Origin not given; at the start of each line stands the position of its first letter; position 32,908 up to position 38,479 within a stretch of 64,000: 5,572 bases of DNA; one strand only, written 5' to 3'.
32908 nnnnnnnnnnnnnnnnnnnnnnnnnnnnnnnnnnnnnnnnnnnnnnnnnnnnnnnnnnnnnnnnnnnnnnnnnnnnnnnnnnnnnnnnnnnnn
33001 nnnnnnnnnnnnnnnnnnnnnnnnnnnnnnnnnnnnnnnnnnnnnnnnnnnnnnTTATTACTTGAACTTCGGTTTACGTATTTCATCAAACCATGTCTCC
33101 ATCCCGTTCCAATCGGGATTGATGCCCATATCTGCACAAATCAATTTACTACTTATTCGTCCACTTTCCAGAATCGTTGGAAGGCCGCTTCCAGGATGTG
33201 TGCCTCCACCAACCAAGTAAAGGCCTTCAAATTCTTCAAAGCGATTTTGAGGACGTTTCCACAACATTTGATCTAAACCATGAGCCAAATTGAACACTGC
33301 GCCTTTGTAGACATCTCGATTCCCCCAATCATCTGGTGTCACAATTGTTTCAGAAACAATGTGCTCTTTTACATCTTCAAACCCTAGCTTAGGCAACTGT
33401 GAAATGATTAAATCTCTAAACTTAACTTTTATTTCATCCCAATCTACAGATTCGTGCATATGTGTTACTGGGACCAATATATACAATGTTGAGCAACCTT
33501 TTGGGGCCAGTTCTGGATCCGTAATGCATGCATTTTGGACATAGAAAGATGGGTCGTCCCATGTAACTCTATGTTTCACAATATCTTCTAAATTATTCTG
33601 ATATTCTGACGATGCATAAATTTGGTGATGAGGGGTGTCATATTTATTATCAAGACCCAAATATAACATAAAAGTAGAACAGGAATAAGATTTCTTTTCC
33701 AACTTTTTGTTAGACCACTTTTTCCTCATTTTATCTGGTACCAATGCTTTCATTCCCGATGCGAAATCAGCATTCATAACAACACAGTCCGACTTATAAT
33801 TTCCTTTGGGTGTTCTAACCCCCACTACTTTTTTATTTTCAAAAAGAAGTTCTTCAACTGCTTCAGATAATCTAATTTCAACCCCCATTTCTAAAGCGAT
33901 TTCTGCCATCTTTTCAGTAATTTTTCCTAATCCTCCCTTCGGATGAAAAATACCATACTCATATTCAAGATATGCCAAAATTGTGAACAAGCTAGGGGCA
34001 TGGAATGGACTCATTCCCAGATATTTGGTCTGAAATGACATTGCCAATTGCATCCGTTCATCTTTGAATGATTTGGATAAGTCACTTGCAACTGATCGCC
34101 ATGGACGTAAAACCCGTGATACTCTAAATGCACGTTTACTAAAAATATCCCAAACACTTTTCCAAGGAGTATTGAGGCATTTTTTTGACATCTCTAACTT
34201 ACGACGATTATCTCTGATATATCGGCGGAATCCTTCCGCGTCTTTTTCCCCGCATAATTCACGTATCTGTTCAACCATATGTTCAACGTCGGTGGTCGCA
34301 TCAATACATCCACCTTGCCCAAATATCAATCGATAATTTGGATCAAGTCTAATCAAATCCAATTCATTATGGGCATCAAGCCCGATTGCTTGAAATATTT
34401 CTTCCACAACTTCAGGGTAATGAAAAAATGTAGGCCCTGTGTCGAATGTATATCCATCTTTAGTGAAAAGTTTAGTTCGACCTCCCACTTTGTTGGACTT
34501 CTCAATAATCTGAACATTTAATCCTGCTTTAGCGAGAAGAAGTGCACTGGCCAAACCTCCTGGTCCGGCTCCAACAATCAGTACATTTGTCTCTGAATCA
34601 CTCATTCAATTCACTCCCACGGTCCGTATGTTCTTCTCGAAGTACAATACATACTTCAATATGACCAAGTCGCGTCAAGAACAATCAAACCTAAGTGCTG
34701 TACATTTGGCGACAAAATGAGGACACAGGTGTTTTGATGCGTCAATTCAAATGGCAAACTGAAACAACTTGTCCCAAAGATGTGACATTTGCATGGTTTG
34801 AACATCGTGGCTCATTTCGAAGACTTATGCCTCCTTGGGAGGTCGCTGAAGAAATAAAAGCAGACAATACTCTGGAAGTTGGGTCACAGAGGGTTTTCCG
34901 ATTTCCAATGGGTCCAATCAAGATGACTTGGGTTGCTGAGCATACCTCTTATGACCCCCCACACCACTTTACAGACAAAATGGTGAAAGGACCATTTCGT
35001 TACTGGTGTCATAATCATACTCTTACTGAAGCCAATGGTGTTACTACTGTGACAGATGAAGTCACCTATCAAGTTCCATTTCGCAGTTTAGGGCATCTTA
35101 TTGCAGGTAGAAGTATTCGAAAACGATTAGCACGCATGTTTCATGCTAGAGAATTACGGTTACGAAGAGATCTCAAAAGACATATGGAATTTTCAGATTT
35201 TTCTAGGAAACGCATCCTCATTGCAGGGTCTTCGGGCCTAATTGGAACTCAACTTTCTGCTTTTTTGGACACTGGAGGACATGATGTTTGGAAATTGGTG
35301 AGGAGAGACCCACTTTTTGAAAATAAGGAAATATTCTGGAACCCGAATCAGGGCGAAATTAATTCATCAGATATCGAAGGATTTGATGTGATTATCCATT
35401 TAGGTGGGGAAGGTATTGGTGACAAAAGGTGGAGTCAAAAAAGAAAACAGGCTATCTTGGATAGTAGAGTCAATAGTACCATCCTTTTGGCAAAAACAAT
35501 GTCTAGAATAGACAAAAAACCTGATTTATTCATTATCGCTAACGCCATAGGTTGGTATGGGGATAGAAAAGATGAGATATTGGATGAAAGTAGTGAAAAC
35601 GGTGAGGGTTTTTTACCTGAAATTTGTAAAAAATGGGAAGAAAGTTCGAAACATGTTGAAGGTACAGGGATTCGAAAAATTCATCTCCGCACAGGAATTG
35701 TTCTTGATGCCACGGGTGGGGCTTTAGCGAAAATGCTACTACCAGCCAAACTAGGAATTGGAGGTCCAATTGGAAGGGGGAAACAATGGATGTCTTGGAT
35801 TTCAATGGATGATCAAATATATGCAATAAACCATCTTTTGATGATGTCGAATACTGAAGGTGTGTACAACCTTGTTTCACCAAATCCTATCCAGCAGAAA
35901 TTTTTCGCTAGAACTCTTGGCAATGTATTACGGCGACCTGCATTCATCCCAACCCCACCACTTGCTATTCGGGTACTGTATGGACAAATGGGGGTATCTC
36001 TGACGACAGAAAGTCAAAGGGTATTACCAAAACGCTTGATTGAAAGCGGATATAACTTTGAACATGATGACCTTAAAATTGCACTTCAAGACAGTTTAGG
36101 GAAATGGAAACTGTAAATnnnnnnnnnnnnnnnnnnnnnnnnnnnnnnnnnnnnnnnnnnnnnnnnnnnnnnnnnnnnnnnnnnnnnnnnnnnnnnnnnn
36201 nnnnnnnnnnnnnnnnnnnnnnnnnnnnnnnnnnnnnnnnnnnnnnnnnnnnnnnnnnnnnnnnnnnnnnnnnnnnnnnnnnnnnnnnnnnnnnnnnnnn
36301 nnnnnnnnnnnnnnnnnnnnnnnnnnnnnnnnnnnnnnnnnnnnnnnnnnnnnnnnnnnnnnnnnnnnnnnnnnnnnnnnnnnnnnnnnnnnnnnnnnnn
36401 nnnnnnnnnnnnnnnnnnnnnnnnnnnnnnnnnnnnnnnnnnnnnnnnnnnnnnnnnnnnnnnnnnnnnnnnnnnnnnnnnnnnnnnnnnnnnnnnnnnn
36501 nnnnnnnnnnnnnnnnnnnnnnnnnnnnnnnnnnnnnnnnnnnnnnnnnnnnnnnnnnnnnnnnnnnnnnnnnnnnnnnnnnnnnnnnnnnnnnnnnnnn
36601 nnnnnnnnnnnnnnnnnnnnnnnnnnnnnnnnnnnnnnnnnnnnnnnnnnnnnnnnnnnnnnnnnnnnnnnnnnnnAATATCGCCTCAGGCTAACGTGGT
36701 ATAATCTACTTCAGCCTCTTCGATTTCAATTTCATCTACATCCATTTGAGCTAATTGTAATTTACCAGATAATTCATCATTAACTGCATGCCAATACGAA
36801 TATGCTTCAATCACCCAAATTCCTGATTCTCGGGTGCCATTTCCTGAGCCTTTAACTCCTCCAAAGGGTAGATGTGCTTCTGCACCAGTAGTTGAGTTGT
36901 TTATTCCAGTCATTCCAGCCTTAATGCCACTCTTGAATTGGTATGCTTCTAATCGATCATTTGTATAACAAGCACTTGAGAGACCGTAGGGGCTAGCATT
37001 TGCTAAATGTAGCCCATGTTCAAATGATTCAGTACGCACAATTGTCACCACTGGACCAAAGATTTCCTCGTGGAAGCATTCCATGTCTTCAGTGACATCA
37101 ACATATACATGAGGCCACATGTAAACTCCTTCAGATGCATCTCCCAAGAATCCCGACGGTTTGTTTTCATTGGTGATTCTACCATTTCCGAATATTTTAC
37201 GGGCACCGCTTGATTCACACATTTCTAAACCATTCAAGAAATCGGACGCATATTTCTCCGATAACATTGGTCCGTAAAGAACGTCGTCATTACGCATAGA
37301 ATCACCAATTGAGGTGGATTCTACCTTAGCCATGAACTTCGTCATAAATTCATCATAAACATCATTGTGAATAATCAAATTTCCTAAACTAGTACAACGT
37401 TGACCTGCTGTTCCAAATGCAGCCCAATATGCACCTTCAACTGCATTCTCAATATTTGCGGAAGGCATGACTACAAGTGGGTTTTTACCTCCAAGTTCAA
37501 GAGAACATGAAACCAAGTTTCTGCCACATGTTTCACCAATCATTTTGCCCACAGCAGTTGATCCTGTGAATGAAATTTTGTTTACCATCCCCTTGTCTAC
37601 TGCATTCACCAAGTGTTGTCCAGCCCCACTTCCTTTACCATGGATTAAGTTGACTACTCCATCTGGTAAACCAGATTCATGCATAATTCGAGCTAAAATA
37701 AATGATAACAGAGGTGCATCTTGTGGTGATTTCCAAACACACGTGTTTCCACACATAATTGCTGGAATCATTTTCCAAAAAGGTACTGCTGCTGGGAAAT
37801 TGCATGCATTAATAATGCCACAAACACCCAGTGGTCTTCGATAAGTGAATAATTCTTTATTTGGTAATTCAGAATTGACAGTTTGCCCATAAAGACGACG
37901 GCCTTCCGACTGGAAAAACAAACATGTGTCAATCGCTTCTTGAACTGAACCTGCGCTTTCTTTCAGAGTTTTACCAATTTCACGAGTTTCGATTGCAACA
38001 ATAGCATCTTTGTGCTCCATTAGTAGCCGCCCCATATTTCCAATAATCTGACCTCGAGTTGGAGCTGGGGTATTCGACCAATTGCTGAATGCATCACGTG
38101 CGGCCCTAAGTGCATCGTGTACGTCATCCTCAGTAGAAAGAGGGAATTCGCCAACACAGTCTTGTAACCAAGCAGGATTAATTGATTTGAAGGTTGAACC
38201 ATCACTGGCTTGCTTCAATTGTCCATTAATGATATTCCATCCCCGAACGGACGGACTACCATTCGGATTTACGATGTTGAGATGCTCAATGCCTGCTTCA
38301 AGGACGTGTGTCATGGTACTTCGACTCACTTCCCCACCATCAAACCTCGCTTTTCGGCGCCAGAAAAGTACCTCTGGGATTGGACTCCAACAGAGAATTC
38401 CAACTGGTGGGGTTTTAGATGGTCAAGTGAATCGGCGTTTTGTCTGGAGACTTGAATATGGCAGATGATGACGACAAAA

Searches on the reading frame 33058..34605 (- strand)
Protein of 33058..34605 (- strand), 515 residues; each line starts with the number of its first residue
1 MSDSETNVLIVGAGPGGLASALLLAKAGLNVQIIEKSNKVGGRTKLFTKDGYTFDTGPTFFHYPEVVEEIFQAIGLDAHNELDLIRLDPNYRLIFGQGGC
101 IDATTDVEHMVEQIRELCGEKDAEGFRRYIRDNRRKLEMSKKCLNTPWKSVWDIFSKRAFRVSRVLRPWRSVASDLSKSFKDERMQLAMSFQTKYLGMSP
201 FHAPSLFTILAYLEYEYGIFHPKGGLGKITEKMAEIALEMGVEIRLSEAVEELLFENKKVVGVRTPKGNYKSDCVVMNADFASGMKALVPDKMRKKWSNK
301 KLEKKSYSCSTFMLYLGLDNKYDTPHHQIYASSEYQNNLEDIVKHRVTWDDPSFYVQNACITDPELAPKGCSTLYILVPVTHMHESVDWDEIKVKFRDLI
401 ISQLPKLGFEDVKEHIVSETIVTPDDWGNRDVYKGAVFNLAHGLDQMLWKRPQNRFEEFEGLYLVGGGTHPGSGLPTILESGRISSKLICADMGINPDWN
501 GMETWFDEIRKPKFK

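Call 9: search_protein_families(library=pfam, proteins=[window:33058-34605:-], max_evalue=0.001)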
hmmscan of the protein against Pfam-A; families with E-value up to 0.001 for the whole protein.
window:33058-34605:- (515 aa): 11 families
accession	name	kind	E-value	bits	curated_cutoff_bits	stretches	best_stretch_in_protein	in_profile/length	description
PF01593.30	Amino_oxidase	-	2.4e-27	96.8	19.8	1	16-489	2-442/443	Flavin containing amine oxidoreductase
PF13450.12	NAD_binding_8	-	2.5e-14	53.7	21.9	1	10-71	1-65/68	NAD(P)-binding Rossmann-like domain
PF01266.30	DAO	-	7.2e-12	45.9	27.9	1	8-286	2-208/353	FAD dependent oxidoreductase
PF01494.25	FAD_binding_3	-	6.1e-08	32.7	22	1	5-39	1-35/349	FAD binding domain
PF00890.30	FAD_binding_2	-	1.5e-07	31.4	20.4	1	8-44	2-38/414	FAD binding domain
PF13738.12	Pyr_redox_3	-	3.1e-07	30.4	30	1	9-42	1-34/305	Pyridine nucleotide-disulphide oxidoreductase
PF12831.13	FAD_oxidored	-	3.9e-07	30.2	27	1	8-57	2-48/416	FAD dependent oxidoreductase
PF07992.20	Pyr_redox_2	-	5.5e-07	29.7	26.1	1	7-44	2-40/291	Pyridine nucleotide-disulphide oxidoreductase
PF01946.23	Thi4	-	1.5e-06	28.1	26.2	1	5-44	17-57/235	Thi4 family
PF03486.20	HI0933_like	-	3.6e-06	27.1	50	1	7-43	2-38/244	HI0933-like protein Rossmann domain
PF00070.33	Pyr_redox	-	1.7e-05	25.6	22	0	7-41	1-35/82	Pyridine nucleotide-disulphide oxidoreductase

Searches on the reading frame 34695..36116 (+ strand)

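Call 6: search_protein_families(library=pfam, proteins=[window:34695-36116:+], max_evalue=0.01)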
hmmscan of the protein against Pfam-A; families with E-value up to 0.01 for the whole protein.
window:34695-36116:+ (473 aa): 3 families
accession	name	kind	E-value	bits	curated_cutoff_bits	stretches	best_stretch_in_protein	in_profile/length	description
PF08338.16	DUF1731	-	9.2e-14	51.3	27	1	421-466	2-46/47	Domain of unknown function (DUF1731)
PF01370.27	Epimerase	-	7.3e-12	45.7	20.9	1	174-302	1-133/240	NAD dependent epimerase/dehydratase family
PF03364.25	Polyketide_cyc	-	6.6e-06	26.8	23.4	1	31-149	8-121/126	Polyketide cyclase / dehydrase and lipid transport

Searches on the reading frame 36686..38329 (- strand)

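Call 6: search_protein_families(library=pfam, proteins=[window:36686-38329:-], max_evalue=0.01)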
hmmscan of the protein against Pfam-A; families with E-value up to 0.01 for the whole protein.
window:36686-38329:- (547 aa): 1 family
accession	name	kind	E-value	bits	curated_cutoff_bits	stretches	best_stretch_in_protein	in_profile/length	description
PF00171.27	Aldedh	-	1.4e-140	469.4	23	1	42-515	4-460/461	Aldehyde dehydrogenase family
